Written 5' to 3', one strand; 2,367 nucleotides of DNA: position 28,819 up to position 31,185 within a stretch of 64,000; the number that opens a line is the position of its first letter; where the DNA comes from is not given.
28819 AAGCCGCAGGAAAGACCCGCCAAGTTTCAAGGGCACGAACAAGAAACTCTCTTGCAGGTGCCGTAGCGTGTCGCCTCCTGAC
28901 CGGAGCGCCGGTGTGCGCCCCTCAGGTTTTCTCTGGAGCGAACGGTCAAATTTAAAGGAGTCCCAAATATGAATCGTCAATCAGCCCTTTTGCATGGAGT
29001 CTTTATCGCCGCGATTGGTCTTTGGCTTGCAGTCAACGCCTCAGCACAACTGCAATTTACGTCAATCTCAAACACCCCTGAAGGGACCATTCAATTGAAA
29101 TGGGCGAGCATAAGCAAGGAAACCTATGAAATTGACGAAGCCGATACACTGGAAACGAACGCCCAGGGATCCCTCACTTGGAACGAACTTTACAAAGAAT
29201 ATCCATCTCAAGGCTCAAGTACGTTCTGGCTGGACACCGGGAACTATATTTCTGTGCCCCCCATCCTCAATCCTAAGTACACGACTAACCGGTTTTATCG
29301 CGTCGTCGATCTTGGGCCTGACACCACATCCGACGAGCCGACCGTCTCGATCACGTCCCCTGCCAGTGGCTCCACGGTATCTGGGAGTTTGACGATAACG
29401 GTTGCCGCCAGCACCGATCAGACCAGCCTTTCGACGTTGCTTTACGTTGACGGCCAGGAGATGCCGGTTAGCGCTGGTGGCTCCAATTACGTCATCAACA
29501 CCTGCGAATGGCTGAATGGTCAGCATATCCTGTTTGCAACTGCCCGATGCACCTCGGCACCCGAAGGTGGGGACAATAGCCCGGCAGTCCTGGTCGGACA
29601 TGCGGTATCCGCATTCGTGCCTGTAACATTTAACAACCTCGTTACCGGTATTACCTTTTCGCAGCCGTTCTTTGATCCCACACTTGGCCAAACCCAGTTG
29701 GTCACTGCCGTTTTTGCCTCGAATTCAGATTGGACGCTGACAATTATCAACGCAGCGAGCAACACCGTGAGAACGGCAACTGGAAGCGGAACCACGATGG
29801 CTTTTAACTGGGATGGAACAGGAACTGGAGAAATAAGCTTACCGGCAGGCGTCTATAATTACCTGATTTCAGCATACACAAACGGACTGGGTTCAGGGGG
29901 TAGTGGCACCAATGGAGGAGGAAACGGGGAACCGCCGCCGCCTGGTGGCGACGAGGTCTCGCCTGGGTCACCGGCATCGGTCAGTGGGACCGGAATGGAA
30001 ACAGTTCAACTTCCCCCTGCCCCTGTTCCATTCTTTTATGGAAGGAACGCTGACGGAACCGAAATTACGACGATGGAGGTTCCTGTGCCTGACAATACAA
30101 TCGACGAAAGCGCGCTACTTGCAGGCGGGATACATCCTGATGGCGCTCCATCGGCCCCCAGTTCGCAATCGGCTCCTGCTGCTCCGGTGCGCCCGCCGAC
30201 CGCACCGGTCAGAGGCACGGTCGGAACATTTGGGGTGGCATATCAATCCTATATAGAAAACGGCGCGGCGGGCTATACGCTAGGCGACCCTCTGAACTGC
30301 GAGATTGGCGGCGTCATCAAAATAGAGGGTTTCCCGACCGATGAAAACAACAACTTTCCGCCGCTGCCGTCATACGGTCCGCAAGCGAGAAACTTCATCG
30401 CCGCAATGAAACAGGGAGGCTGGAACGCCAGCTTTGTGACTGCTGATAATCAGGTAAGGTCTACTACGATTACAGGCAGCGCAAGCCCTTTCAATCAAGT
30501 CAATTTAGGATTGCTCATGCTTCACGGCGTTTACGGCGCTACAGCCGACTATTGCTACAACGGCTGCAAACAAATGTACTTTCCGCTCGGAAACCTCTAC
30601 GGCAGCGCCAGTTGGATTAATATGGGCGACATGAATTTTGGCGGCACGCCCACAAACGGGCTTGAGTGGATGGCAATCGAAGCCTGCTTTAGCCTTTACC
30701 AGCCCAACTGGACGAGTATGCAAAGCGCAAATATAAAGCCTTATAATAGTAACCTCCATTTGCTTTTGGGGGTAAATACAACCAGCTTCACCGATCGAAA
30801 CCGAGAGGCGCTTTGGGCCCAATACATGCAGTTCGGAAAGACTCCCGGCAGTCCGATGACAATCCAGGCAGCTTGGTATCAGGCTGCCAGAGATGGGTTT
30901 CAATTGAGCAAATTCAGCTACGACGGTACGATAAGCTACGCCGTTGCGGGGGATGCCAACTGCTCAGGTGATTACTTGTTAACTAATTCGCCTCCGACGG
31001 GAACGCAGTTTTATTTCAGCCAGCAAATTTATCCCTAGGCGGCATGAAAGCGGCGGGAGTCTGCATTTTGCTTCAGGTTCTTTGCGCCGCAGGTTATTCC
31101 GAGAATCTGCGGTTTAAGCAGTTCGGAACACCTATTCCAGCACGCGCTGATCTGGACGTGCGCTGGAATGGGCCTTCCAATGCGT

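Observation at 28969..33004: Mobile-element cargo: a three-gene operon of uncharacterised secreted proteins, one with a clan-CD-like peptidase signature and two paralogous partners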

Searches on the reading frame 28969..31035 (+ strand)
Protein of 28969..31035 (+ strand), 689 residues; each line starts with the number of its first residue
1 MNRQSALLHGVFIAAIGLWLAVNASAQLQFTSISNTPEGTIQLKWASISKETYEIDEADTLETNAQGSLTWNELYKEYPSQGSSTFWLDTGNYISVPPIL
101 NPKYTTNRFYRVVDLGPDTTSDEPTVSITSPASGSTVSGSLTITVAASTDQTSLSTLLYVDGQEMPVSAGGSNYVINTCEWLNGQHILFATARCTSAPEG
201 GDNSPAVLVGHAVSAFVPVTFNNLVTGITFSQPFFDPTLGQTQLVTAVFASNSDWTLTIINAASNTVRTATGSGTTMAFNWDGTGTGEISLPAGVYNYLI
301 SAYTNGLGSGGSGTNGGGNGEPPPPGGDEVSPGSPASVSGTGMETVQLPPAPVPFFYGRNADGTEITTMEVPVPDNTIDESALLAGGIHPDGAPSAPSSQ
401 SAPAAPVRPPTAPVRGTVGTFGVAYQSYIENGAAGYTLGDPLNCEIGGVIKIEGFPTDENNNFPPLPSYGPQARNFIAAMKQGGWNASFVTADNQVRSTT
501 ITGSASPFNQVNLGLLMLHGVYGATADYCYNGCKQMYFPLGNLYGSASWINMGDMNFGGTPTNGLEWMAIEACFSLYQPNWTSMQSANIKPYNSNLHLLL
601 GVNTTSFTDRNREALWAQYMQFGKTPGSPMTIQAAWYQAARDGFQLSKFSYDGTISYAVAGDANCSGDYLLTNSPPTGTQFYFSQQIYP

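Call 3: search_protein_families(library=pfam, proteins=[window:28969-31035:+], max_evalue=1)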
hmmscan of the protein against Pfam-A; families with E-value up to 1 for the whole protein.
window:28969-31035:+ (689 aa): 5 families
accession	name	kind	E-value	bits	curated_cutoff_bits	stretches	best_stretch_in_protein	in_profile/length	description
PF19872.4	DUF6345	-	1e-09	38.6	26.9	1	471-642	19-172/221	Family of unknown function (DUF6345)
PF17957.7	Big_7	-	1.4e-07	32.5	24.1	1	124-186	1-66/70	Bacterial Ig domain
PF13860.13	FlgD_ig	-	2e-05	24.9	27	1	251-305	20-78/79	FlgD Ig-like domain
PF09136.16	Glucodextran_B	-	0.042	14.2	27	1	124-172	1-47/83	Glucodextranase, domain B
PF13585.12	CHU_C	-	0.078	13.6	27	1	253-302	27-72/86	CHU_C Type IX secretion signal domain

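Call 4: search_protein_families(library=ncbifam, proteins=[window:28969-31035:+], max_evalue=1)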
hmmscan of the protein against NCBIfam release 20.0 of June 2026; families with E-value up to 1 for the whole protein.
window:28969-31035:+ (689 aa): 2 families
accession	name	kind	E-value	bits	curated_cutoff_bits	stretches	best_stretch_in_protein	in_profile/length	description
NF005176.1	PRK06655.1-1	equivalog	0.0075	16.2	230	1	250-306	94-153/197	flagellar hook assembly protein FlgD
NF009453.0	PRK12813.1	equivalog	0.045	13.3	264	1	253-306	124-177/223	flagellar basal body rod modification protein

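Call 11: find_homologous_proteins(query=window:28969-31035:+, max_evalue=0.001)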
Query window:28969-31035:+ (689 aa): 347 proteins with E <= 0.001 among 8000 candidates; the best 120 are listed.
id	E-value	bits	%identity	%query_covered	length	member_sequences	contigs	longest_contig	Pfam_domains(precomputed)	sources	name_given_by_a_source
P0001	2.0e-275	934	62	98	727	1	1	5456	PF19872.5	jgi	-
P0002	1.7e-263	895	76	77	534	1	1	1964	PF19872.5,PF13860.13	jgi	jgi:hypothetical protein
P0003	1.7e-252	858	73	76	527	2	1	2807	PF19872.5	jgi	jgi:hypothetical protein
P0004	1.3e-219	750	56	99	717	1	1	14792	PF19872.5,PF13860.13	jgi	jgi:hypothetical protein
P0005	2.7e-219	748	53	97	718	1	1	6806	PF17957.8,PF19872.5,PF13860.13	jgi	jgi:hypothetical protein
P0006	8.8e-217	740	54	100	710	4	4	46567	PF19872.5,PF13860.13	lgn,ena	-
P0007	1.6e-206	706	53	99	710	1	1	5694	PF19872.5,PF13860.13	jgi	jgi:hypothetical protein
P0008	2.6e-202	692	52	99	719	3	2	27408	PF19872.5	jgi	jgi:hypothetical protein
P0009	1.5e-199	683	50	99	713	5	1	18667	PF17957.8,PF13860.13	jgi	jgi:hypothetical protein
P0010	2.0e-198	679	51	99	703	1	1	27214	PF17957.8,PF19872.5,PF13860.13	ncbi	-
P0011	2.7e-198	679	52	96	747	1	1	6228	PF17957.8,PF19872.5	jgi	jgi:Family of unknown function (DUF6345)/Bacterial Ig domain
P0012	5.0e-198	678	50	100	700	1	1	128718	PF17957.8,PF19872.5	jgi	jgi:hypothetical protein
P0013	7.2e-197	674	50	100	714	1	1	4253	PF17957.8,PF19872.5,PF13860.13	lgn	-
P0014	1.5e-195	670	51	99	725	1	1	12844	PF19872.5,PF13860.13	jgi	jgi:hypothetical protein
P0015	2.7e-194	666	49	98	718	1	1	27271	PF19872.5,PF13860.13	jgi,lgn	-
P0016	5.2e-194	665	50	98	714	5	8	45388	PF17957.8,PF19872.5,PF13860.13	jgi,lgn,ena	jgi:hypothetical protein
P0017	7.9e-193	661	49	99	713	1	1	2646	PF19872.5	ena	-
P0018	9.2e-192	657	50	96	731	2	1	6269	PF17957.8,PF19872.5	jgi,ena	-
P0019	6.9e-191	655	50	100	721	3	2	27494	PF19872.5,PF13860.13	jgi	jgi:hypothetical protein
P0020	7.4e-190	651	48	96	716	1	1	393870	PF19872.5,PF13860.13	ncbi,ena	-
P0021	2.7e-189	649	49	98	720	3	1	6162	PF19872.5,PF13860.13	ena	-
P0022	6.5e-189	648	49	100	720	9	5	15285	PF19872.5,PF13860.13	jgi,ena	-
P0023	9.2e-189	648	50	98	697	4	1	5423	PF17957.8,PF19872.5,PF13860.13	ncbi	-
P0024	1.9e-187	643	50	96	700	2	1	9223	PF19872.5,PF13860.13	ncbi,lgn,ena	-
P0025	2.0e-186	640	47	97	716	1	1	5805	PF19872.5,PF13860.13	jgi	jgi:hypothetical protein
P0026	1.5e-185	637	50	97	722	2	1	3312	PF19872.5,PF13860.13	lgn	-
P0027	1.2e-183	631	48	99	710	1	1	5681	PF17957.8,PF19872.5,PF13860.13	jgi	jgi:hypothetical protein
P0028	1.7e-183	630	49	98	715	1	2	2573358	PF17957.8,PF19872.5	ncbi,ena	-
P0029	1.2e-182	627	49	98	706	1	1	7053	PF17957.8,PF19872.5,PF13860.13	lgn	-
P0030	1.8e-181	623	48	99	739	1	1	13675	PF19872.5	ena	-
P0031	2.1e-181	623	48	99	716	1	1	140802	PF17957.8,PF19872.5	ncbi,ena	-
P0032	5.9e-181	622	46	99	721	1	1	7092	PF17957.8,PF19872.5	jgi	jgi:Family of unknown function (DUF6345)/Bacterial Ig domain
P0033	7.1e-181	622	48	100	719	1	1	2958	PF17957.8,PF19872.5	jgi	jgi:hypothetical protein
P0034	1.1e-180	621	49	97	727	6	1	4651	PF19872.5,PF13860.13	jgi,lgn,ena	-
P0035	4.1e-180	619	47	100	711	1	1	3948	PF17957.8,PF19872.5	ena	-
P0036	4.4e-180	619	47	100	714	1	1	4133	PF17957.8,PF19872.5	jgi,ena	jgi:hypothetical protein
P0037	4.4e-180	619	47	100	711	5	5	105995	PF17957.8,PF19872.5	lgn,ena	-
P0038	5.1e-180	619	49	94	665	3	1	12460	PF19872.5,PF13860.13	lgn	-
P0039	1.4e-177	611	46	99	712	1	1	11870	PF17957.8,PF19872.5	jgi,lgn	jgi:hypothetical protein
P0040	9.9e-177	608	47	99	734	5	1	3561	PF17957.8,PF19872.5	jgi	jgi:hypothetical protein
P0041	2.3e-176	607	46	99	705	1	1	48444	PF19872.5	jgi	jgi:hypothetical protein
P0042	3.1e-176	606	47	99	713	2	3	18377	PF17957.8,PF19872.5,PF13860.13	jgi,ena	-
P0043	3.5e-176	606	48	97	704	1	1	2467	PF19872.5,PF13860.13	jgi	jgi:hypothetical protein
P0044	4.0e-176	606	48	98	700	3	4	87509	PF19872.5,PF13860.13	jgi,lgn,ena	jgi:hypothetical protein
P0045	6.1e-176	605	47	96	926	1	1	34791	PF19872.5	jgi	jgi:hypothetical protein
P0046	6.7e-176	605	47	99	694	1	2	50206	PF19872.5,PF13860.13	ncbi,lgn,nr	ncbi:MAG TPA: DUF6345 domain-containing protein [Verrucomicrobiae bacterium]|nr:DUF6345 domain-conta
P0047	1.1e-175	604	47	100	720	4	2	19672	PF17957.8,PF19872.5,PF13860.13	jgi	-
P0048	1.8e-175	604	59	40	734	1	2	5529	PF17957.8,PF19872.5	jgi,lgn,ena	-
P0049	6.6e-175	602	46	99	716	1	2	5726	PF17957.8,PF19872.5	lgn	-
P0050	1.2e-174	601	47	97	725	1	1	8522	PF19872.5,PF13860.13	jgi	jgi:hypothetical protein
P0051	4.3e-174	599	46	98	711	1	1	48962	PF17957.8,PF19872.5,PF13860.13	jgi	jgi:Family of unknown function (DUF6345)/FlgD Ig-like domain/Bacterial Ig domain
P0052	1.7e-173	597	47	98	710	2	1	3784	PF19872.5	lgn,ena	-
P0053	2.3e-173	597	58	40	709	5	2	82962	PF17957.8,PF19872.5,PF13860.13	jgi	jgi:hypothetical protein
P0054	3.3e-173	596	64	42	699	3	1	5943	PF19872.5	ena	-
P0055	3.6e-173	596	47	100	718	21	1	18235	PF19872.5,PF13860.13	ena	-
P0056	6.2e-173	595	46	98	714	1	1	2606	PF17957.8,PF19872.5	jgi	jgi:hypothetical protein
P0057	2.0e-172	594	64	40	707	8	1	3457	PF19872.5,PF13860.13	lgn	-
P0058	3.0e-172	593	48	96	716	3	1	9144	PF19872.5,PF13860.13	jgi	jgi:hypothetical protein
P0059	4.2e-172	592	47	98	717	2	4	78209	PF17957.8,PF19872.5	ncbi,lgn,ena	-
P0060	4.9e-172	592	48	98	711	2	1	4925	PF17957.8,PF19872.5,PF13860.13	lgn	-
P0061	1.0e-171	591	54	44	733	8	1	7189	PF19872.5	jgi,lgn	jgi:hypothetical protein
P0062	1.6e-171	591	47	98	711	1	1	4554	PF19872.5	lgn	-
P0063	5.8e-171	589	45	98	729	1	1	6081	PF19872.5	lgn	-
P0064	1.8e-170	587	47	96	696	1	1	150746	PF19872.5,PF13860.13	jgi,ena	-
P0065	2.3e-170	587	44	98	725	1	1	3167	PF19872.5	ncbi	-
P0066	2.8e-170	586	48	95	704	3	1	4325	PF19872.5,PF13860.13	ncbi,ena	-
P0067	3.0e-170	586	63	40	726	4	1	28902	PF19872.5,PF13860.13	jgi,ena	-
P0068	3.3e-170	586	47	96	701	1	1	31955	PF19872.5,PF13860.13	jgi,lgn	-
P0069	3.6e-170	586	57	43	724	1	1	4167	PF17957.8,PF19872.5,PF13860.13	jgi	jgi:hypothetical protein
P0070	3.9e-169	583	47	97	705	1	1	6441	PF19872.5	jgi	jgi:hypothetical protein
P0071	4.5e-169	583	48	93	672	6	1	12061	PF17957.8,PF19872.5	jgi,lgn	-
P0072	8.5e-169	582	53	43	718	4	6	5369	PF19872.5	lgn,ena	-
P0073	1.0e-168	581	48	100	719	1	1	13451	PF19872.5,PF13860.13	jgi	jgi:hypothetical protein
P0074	1.2e-168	581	47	96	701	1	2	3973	PF19872.5,PF13860.13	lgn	-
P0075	2.7e-168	580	48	96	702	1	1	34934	PF17957.8,PF19872.5,PF13860.13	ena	-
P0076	6.9e-168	579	46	99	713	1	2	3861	PF19872.5,PF13860.13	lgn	-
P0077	5.1e-167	576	47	99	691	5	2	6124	PF17957.8,PF19872.5,PF13860.13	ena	-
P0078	7.4e-167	575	47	94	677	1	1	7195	PF19872.5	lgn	-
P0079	1.3e-166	574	61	42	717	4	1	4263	PF19872.5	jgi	jgi:hypothetical protein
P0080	2.0e-166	574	58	43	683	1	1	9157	PF17957.8,PF19872.5,PF13860.13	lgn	-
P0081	2.6e-166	573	46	98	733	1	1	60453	PF19872.5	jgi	jgi:hypothetical protein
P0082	8.9e-166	572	44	99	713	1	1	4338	PF19872.5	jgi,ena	-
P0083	1.0e-165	571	46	98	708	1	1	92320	PF19872.5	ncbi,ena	-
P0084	1.3e-165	571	43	100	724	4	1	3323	PF17957.8,PF19872.5,PF13860.13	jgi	jgi:hypothetical protein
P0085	2.8e-165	570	44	98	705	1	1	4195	PF17957.8,PF19872.5,PF13860.13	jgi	jgi:hypothetical protein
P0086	3.2e-165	570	47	95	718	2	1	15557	PF19872.5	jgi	jgi:hypothetical protein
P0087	3.6e-165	570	50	44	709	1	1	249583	PF17957.8,PF19872.5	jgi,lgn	jgi:hypothetical protein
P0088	4.2e-165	569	46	98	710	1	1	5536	PF19872.5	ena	-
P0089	4.9e-165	569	44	98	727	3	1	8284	PF17957.8,PF19872.5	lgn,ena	-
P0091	2.1e-164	567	46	94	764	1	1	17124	PF19872.5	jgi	jgi:Family of unknown function (DUF6345)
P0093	4.2e-164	566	45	98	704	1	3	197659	PF19872.5,PF13860.13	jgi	jgi:hypothetical protein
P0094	5.3e-164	566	47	95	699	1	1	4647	PF19872.5,PF13860.13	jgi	jgi:hypothetical protein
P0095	6.2e-164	566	46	95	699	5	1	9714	PF19872.5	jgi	-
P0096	1.4e-163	564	45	98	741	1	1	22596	PF19872.5,PF13860.13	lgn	-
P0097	1.5e-163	564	46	99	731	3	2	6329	PF17957.8,PF19872.5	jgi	jgi:hypothetical protein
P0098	1.6e-163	564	44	100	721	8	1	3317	PF19872.5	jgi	-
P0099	1.7e-163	564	54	40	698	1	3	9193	PF17957.8,PF19872.5,PF13860.13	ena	-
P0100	1.9e-163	564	44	100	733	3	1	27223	PF19872.5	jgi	-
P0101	2.2e-163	564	46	98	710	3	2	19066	PF17957.8,PF19872.5,PF13860.13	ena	-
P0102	2.7e-162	560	47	97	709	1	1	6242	PF17957.8,PF19872.5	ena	-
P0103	3.7e-162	560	46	96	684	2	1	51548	PF19872.5,PF13860.13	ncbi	-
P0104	3.8e-162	560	54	82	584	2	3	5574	PF19872.5,PF13860.13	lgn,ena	-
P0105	5.3e-162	559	52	45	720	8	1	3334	PF19872.5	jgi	jgi:hypothetical protein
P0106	7.7e-162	559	46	98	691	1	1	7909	PF19872.5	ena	-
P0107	1.0e-161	558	45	99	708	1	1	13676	PF17957.8,PF19872.5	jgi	jgi:hypothetical protein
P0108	2.1e-161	557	43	100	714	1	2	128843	PF19872.5,PF13860.13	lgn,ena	-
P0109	2.2e-161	557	54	43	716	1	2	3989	PF19872.5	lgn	-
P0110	2.2e-161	557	44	99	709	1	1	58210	PF19872.5,PF13860.13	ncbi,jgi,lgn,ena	-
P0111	4.4e-161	556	45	100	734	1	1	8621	PF19872.5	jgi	jgi:Family of unknown function (DUF6345)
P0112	4.7e-161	556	44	99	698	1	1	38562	PF19872.5,PF13860.13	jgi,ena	-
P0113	6.3e-161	556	45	97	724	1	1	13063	PF19872.5,PF13860.13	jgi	jgi:hypothetical protein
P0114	1.3e-160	555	46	96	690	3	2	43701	PF17957.8,PF19872.5,PF13860.13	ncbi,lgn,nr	ncbi:MAG: DUF6345 domain-containing protein [Verrucomicrobia bacterium]|nr:DUF6345 domain-containing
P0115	4.4e-160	553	45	98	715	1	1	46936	PF19872.5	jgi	jgi:hypothetical protein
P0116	4.8e-160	553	44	96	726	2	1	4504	PF17957.8,PF19872.5,PF13860.13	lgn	-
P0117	5.4e-160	552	46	98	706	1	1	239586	PF19872.5,PF13860.13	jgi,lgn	jgi:hypothetical protein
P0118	9.8e-160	552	53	40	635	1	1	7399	PF17957.8,PF19872.5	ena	-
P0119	1.9e-159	551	57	42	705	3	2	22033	PF17957.8,PF19872.5,PF13860.13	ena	-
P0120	3.0e-159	550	46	97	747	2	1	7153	PF17957.8,PF19872.5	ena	-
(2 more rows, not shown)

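Call 14: find_encoding_contigs(protein=P0028, flank=10000, max_places=2)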
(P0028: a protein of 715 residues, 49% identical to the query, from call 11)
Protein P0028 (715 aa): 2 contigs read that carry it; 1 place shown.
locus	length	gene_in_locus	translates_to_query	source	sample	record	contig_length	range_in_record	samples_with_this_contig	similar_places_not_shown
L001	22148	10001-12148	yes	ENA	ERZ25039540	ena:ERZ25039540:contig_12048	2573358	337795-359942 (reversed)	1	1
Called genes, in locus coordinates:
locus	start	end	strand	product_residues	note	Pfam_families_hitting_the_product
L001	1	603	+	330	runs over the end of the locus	PF04166:PdxA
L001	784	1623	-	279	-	PF00218:IGPS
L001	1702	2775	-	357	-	PF03462:PCRF, PF00472:RF-1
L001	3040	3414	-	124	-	-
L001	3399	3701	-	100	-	-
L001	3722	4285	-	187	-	PF16697:Yop-YscD_cpl, PF00498:FHA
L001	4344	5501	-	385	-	PF00988:CPSase_sm_chain, PF00117:GATase, PF07722:Peptidase_C26 (faint)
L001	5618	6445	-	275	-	PF03190:Thioredox_DsbH (weak), PF00578:AhpC-TSA (faint), PF08534:Redoxin (faint), PF13899:Thioredoxin_7, PF13098:Thioredoxin_2, PF03190:Thioredox_DsbH, PF13899:Thioredoxin_7, PF13098:Thioredoxin_2, +2 more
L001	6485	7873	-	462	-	PF01979:Amidohydro_1, PF12890:DHOase, PF07969:Amidohydro_3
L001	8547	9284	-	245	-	PF19263:DUF5906 (weak)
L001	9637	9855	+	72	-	PF13560:HTH_31, PF12844:HTH_19 (weak), PF01381:HTH_3, PF13443:HTH_26 (weak)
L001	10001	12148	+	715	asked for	PF17957:Big_7 (weak), PF19872:DUF6345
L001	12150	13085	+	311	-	-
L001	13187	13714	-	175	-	-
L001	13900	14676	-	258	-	PF07963:N_methyl, PF07596:SBP_bac_10 (faint)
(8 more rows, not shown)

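Call 15: find_encoding_contigs(protein=P0020, flank=10000, max_places=2)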
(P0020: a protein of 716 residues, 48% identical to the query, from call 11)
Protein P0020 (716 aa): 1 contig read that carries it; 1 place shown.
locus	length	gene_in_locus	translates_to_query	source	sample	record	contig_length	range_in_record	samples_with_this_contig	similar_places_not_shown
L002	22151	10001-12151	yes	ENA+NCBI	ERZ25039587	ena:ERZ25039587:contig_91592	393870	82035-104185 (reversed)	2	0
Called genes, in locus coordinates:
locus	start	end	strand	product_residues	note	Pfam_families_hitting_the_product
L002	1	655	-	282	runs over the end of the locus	PF01135:PCMT, PF13489:Methyltransf_23 (weak), PF01209:Ubie_methyltran, PF13847:Methyltransf_31, PF08241:Methyltransf_11, PF08242:Methyltransf_12, PF13649:Methyltransf_25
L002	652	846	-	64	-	-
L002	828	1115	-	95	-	PF01451:LMWPc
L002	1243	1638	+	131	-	PF01797:Y1_Tnp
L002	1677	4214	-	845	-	PF00873:ACR_tran, PF02355:SecD_SecF_C (weak)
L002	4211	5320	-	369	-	PF25917:BSH_RND, PF25989:YknX_C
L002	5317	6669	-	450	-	PF02321:OEP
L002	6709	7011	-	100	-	PF12840:HTH_20, PF01022:HTH_5, PF13545:HTH_Crp_2 (weak)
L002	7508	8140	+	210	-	-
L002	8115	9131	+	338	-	-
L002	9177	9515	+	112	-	-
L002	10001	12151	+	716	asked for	PF13860:FlgD_ig, PF19872:DUF6345 (weak)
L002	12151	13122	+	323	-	-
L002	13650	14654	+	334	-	-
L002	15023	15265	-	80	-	-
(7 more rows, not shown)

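Call 17: find_related_loci(query=A1, collection=genome_contigs, flank=10000)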
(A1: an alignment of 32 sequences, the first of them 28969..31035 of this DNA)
Query A1 (689 aa) in genome_contigs; peptide patterns used: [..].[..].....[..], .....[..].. (x = any residue, [..] = any of these).
91 stretches matched a pattern; 46 encode a relative of the query (tblastn E <= 1e-3); 46 distinct loci.
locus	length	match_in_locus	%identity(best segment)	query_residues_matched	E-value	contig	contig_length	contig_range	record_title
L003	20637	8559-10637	50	14-689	0e+0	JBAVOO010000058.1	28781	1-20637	MAG: Verrucomicrobiia bacterium isolate MFD03092_ilm_asm_bin27 k127_205932, whole genome shotgun sequence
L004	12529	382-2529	49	4-689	0e+0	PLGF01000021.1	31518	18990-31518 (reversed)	MAG: Verrucomicrobiales bacterium isolate bog_1405 73.20110800_S3D.48_contig_1173, whole genome shotgun sequence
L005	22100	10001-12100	49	12-689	0e+0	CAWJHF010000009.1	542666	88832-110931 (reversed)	MAG: uncultured Verrucomicrobiae bacterium isolate MFD01231.bin.1.64 genome assembly, contig: contig_20815, whole genome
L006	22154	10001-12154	47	1-689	0e+0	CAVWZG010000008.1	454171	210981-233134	MAG: uncultured Verrucomicrobiae bacterium isolate MFD09286.bin.1.251 genome assembly, contig: contig_78217, whole genom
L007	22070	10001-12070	45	26-689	1e-170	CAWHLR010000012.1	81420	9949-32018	MAG: uncultured Verrucomicrobiae bacterium isolate MFD04780.bin.2.51 genome assembly, contig: contig_20891, whole genome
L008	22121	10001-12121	44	4-689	2e-170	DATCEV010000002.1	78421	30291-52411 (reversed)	MAG TPA_asm: Verrucomicrobiia bacterium isolate SMAG_U7763 k141_245250, whole genome shotgun sequence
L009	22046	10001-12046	48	28-689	3e-166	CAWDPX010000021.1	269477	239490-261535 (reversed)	MAG: uncultured Verrucomicrobiae bacterium isolate MFD01689.bin.2.14 genome assembly, contig: contig_21210, whole genome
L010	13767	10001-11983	46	28-689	3e-165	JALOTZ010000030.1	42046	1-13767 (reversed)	MAG: Verrucomicrobia bacterium isolate Prado246 scaffold_341, whole genome shotgun sequence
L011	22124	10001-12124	43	3-689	2e-157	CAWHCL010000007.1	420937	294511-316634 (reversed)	MAG: uncultured Verrucomicrobiae bacterium isolate MFD09286.bin.2.119 genome assembly, contig: contig_34070, whole genom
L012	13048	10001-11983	46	29-689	5e-154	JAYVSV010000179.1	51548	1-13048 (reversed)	MAG: Verrucomicrobiota bacterium isolate GL74_DN_metabat_45 GL74_DN_metabat_45_178, whole genome shotgun sequence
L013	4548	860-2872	40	28-689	1e-137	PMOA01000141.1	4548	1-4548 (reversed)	MAG: Limisphaerales bacterium isolate palsa_1371 73.20110600_P1D.3_contig_67387, whole genome shotgun sequence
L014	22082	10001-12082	40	3-689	9e-134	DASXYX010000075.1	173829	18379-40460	MAG TPA_asm: Verrucomicrobiia bacterium isolate SMAG_U4836 k141_3009525, whole genome shotgun sequence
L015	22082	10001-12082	44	30-689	1e-138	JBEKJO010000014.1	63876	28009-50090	MAG: Verrucomicrobiota bacterium isolate SPRUCE 325 SPRUCE_325_14, whole genome shotgun sequence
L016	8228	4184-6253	43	28-689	1e-129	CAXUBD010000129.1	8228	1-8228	MAG TPA_asm: uncultured Verrucomicrobiota bacterium isolate public_SRR14722149_metawrap_bin.4 genome assembly, contig: p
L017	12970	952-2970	41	11-689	2e-129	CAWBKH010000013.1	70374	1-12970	MAG: uncultured Verrucomicrobiae bacterium isolate MFD03044.bin.1.108 genome assembly, contig: contig_84860, whole genom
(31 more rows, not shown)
